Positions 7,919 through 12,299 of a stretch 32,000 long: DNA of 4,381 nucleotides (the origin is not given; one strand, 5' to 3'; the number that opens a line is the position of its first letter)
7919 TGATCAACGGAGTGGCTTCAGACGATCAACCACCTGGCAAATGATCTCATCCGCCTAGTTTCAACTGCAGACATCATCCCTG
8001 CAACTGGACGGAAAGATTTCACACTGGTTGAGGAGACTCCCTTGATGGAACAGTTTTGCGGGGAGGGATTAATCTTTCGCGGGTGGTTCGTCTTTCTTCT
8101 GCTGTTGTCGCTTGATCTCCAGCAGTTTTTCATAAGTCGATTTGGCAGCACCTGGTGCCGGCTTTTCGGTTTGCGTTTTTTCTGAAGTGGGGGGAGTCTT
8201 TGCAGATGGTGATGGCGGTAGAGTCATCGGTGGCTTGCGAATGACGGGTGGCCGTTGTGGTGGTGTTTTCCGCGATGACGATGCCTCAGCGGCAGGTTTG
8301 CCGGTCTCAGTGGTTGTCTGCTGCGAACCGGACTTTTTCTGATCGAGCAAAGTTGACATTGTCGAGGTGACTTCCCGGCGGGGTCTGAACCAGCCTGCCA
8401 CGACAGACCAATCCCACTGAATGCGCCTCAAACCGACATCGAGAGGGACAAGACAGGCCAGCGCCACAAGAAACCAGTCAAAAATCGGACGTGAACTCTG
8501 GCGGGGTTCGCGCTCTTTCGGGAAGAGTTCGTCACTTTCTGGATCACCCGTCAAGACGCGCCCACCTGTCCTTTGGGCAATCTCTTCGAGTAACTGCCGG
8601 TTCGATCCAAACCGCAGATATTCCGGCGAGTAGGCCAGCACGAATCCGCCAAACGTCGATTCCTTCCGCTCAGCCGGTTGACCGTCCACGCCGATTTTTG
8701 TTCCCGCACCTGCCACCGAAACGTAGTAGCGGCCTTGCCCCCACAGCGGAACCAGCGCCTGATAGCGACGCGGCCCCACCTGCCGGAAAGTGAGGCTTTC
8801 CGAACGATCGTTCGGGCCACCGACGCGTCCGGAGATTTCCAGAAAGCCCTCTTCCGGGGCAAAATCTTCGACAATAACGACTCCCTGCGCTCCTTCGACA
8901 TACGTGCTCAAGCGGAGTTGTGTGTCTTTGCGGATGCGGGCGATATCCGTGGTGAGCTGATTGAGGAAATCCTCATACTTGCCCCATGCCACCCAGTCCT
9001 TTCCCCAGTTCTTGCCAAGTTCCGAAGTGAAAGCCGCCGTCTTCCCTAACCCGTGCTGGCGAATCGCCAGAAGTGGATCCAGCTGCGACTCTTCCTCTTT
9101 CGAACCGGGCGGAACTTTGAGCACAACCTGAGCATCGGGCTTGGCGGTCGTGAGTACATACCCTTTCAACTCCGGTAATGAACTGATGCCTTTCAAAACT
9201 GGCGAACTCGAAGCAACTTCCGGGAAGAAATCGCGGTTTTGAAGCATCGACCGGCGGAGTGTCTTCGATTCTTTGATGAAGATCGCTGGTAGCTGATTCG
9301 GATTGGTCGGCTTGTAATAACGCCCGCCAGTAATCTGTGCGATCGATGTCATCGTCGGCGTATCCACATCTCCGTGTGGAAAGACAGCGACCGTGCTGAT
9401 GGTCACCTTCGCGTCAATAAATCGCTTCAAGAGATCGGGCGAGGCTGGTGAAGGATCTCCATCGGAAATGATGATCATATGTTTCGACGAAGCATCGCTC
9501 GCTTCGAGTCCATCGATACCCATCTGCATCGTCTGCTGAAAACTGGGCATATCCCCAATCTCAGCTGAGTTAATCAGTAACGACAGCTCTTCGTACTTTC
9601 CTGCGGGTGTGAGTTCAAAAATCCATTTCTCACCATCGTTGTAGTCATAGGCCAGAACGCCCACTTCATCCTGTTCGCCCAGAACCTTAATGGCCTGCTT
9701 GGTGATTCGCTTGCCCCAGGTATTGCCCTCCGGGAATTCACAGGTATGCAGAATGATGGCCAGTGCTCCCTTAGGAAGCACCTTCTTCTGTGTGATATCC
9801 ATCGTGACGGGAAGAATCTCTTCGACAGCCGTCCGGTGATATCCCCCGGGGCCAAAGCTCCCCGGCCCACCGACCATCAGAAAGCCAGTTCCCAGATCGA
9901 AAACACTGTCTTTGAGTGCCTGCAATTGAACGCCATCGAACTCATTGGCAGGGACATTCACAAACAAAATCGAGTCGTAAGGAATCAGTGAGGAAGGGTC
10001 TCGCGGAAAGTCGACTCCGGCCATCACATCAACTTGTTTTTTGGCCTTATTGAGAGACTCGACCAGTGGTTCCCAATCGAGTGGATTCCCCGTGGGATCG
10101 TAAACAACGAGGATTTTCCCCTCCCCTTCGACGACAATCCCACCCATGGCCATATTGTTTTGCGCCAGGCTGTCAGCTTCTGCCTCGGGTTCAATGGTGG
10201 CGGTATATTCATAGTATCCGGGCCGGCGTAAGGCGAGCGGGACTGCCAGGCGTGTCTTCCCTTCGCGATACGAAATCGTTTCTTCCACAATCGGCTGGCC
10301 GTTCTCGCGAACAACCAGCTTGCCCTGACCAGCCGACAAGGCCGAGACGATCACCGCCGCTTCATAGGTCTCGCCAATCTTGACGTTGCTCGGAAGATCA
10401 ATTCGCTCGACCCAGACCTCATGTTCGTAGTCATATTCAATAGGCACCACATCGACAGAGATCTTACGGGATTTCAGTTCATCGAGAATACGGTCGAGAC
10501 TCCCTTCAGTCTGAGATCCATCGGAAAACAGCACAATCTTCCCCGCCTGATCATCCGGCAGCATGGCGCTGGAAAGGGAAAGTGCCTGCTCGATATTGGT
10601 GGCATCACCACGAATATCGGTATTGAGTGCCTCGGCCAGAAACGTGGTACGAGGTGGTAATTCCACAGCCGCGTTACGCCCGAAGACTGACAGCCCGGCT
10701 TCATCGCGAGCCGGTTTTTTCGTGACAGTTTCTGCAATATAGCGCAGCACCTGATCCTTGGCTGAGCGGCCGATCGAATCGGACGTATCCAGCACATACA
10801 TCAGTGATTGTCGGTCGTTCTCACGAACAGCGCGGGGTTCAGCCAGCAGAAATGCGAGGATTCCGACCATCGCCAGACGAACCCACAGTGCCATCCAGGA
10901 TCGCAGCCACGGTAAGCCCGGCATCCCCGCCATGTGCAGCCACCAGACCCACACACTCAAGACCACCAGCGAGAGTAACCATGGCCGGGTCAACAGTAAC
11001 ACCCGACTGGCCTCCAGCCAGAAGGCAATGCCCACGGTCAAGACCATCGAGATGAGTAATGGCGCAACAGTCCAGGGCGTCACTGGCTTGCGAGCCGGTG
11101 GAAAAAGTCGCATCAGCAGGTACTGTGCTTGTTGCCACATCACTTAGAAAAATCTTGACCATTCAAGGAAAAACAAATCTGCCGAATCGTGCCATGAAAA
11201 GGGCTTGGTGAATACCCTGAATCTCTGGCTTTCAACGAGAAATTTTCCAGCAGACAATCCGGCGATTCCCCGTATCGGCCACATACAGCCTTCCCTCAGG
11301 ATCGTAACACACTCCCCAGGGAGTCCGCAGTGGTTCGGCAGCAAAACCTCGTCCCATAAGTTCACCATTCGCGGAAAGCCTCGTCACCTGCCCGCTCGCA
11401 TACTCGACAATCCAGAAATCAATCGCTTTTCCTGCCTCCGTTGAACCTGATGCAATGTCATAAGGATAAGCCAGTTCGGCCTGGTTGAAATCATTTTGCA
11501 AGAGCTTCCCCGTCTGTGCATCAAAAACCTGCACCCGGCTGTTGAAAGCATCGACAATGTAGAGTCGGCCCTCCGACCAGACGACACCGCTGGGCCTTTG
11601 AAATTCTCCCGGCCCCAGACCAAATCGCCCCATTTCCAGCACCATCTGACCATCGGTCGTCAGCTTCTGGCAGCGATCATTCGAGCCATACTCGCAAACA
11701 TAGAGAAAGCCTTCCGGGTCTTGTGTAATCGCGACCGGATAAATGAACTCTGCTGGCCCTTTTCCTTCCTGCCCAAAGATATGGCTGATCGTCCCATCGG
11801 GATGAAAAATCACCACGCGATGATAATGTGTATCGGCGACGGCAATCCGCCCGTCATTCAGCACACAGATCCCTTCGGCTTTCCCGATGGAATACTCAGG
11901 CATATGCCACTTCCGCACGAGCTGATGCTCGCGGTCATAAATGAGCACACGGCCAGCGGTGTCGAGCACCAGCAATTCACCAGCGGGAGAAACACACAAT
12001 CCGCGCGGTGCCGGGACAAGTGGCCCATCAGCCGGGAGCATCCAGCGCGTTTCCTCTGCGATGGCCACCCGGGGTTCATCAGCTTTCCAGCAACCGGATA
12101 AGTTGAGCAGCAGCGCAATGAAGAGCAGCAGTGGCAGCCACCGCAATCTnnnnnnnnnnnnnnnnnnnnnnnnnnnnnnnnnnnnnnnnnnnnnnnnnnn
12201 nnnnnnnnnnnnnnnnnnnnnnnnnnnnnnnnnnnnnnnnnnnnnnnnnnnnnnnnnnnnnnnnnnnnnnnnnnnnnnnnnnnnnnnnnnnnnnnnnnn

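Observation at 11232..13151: ABC ATPase reads in frame into a complete lipoprotein signal peptide and a six-bladed NHL propeller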

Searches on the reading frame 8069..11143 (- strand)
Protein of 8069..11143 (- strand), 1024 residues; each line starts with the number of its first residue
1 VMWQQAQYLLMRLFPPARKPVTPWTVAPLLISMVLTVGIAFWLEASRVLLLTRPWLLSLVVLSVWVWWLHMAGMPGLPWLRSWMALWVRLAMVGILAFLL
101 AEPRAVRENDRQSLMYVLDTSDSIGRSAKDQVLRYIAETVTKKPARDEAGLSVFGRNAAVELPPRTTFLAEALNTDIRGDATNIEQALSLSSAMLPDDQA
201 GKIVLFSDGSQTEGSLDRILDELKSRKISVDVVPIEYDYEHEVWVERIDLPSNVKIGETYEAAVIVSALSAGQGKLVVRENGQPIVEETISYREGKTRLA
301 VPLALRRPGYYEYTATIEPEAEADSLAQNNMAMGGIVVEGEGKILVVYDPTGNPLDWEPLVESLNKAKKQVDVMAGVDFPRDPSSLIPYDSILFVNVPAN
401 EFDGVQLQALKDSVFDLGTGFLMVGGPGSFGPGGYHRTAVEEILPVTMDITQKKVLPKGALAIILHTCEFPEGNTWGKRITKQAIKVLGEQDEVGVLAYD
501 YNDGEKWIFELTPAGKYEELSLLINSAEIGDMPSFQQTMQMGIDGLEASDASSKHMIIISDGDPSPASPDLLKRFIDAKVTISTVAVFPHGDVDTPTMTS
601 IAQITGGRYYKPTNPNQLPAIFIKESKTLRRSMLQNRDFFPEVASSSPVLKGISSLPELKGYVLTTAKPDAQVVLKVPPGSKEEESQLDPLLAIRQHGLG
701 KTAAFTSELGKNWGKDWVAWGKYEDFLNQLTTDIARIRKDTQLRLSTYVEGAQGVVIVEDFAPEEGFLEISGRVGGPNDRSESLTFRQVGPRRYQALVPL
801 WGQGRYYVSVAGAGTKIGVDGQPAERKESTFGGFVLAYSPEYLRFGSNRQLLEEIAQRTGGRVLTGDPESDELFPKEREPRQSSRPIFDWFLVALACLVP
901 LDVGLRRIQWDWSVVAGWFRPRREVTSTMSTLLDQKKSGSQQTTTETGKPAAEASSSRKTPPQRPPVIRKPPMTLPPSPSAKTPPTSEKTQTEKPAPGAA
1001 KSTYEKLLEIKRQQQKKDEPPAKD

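Call 3: search_protein_families(library=pfam, proteins=[window:8069-11143:-], max_evalue=0.01)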
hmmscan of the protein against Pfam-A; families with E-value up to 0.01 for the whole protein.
window:8069-11143:- (1024 aa): 4 families
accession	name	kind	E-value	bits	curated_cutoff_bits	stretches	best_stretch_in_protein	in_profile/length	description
PF00092.34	VWA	-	8.9e-16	59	23.8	2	115-242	3-146/174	von Willebrand factor type A domain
PF07090.17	GATase1_like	-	1.1e-15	58.3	27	2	643-727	159-238/247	Putative glutamine amidotransferase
PF13519.12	VWA_2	-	8.5e-14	52.5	27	1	114-209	1-106/107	von Willebrand factor type A domain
PF13768.12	VWA_3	-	3.2e-06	27.7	27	0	547-610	91-154/155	von Willebrand factor type A domain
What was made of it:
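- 8069..11143 (-): Downstream 1024-aa VWA / GATase1-like membrane protein, the most constant neighbour of the NHL gene. Pfam (call 3).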

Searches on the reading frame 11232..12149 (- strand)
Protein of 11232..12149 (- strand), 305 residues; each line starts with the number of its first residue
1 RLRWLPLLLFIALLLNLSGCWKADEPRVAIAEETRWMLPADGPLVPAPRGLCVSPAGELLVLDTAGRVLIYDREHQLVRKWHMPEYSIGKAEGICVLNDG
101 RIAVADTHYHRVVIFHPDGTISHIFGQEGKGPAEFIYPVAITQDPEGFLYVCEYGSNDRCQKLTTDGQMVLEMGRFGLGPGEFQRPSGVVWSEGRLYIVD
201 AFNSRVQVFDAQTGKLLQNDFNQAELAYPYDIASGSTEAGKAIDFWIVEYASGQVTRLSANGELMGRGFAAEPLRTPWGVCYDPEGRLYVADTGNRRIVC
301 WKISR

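Call 13: search_solved_structures(query=window:11232-12149:-, max_evalue=0.01, show_alignments=1)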
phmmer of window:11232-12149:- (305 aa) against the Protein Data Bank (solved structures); distinct sequences matched with E-value up to 0.01: 54.
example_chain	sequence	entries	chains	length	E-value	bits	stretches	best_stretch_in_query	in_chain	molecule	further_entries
6d69_A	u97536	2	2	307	3.5e-37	131.6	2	48-187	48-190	NHL Repeat Region of D. melanogaster Thin | Thin, isoform D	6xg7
8j72_A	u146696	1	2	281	4.5e-36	128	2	91-209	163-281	E3 ubiquitin-protein ligase TRIM71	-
6fpt_A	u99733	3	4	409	4.4e-35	124.7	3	95-211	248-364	E3 ubiquitin-protein ligase TRIM71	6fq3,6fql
7qrx_A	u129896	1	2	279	2.6e-34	122.2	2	92-209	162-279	E3 ubiquitin-protein ligase TRIM71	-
9jur_A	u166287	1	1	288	3.1e-34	122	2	92-209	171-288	E3 ubiquitin-protein ligase TRIM71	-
7b96_A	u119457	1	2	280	1.9e-24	89.8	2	91-212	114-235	Isoform 2 of Tripartite motif-containing protein 2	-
7qrv_A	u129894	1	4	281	2e-24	89.7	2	92-212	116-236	Tripartite motif-containing protein 2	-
7b2r_A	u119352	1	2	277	3.2e-24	89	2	91-214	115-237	Tripartite motif-containing protein 2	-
3wwa_A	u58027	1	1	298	1.9e-22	83.2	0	273-299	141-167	Pizza7H protein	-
7qrw_A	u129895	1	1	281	3.8e-22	82.2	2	92-214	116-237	Isoform 4 of Tripartite motif-containing protein 3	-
6ren_A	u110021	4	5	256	1.3e-20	77.1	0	274-299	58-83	3fPizza6-SH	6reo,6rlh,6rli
6rej_A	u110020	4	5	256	1.4e-20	77.1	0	273-299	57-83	Pizza6-SH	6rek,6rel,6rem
6qsd_A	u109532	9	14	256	3.6e-20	75.7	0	273-299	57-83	Pizza6S | Pizza6-S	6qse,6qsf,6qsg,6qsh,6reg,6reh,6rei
6f0t_A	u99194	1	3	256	5.2e-20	75.2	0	273-299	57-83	Pizza6-SFW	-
3ww9_A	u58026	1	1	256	2.6e-19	72.9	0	273-299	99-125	pizza6 protein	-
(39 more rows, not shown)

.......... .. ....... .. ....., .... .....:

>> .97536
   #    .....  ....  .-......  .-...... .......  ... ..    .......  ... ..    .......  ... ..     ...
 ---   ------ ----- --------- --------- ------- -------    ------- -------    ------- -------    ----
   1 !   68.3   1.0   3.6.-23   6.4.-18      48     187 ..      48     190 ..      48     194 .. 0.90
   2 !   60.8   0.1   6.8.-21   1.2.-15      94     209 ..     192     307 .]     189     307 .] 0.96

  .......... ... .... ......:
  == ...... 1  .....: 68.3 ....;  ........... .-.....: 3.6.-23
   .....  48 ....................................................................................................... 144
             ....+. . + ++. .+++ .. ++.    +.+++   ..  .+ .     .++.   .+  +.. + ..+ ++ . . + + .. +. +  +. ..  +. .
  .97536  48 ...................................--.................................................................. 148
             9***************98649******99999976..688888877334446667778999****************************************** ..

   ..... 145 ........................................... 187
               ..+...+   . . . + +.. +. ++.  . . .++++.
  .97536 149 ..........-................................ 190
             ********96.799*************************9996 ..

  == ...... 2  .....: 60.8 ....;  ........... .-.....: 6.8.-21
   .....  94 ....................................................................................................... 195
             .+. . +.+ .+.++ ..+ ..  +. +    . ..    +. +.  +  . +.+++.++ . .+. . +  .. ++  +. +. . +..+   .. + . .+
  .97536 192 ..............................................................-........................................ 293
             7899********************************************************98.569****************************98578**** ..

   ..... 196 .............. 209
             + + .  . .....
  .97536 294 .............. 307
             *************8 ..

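Call 64: search_protein_representatives(protein=window:11232-12092:-)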
Query: 286 residues. Proteins with E-value up to 0.001 (for the whole library): 76148; up to 1e-10: 30253; up to 1e-30: 3822. The best 150 are listed.
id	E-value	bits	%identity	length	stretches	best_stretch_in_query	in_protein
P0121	5.3e-220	745.2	33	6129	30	77-191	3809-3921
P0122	1.6e-192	655.0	34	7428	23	73-280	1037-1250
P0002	4.2e-163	558.3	80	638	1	1-285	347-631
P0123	1.9e-147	506.9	33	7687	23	83-192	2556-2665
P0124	9.3e-145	498.1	31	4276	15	28-190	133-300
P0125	2.8e-143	493.3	36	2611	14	73-193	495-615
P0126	4.5e-128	443.3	31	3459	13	80-214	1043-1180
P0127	1.2e-125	435.4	36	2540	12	29-197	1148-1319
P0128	5.7e-124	429.8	40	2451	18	72-191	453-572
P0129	8.2e-120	416.2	33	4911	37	71-280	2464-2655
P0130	1.6e-119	415.3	36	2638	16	69-193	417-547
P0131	4.9e-117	407.1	35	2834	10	70-193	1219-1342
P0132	1.2e-114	399.3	37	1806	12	81-198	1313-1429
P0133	7.8e-114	396.6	35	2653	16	79-192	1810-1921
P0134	2.5e-113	394.9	36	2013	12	72-193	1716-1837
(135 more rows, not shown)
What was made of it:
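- Tried and rejected: The exhaustive representative search with the mature propeller (call 64) was swamped by giant multi-NHL proteins.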
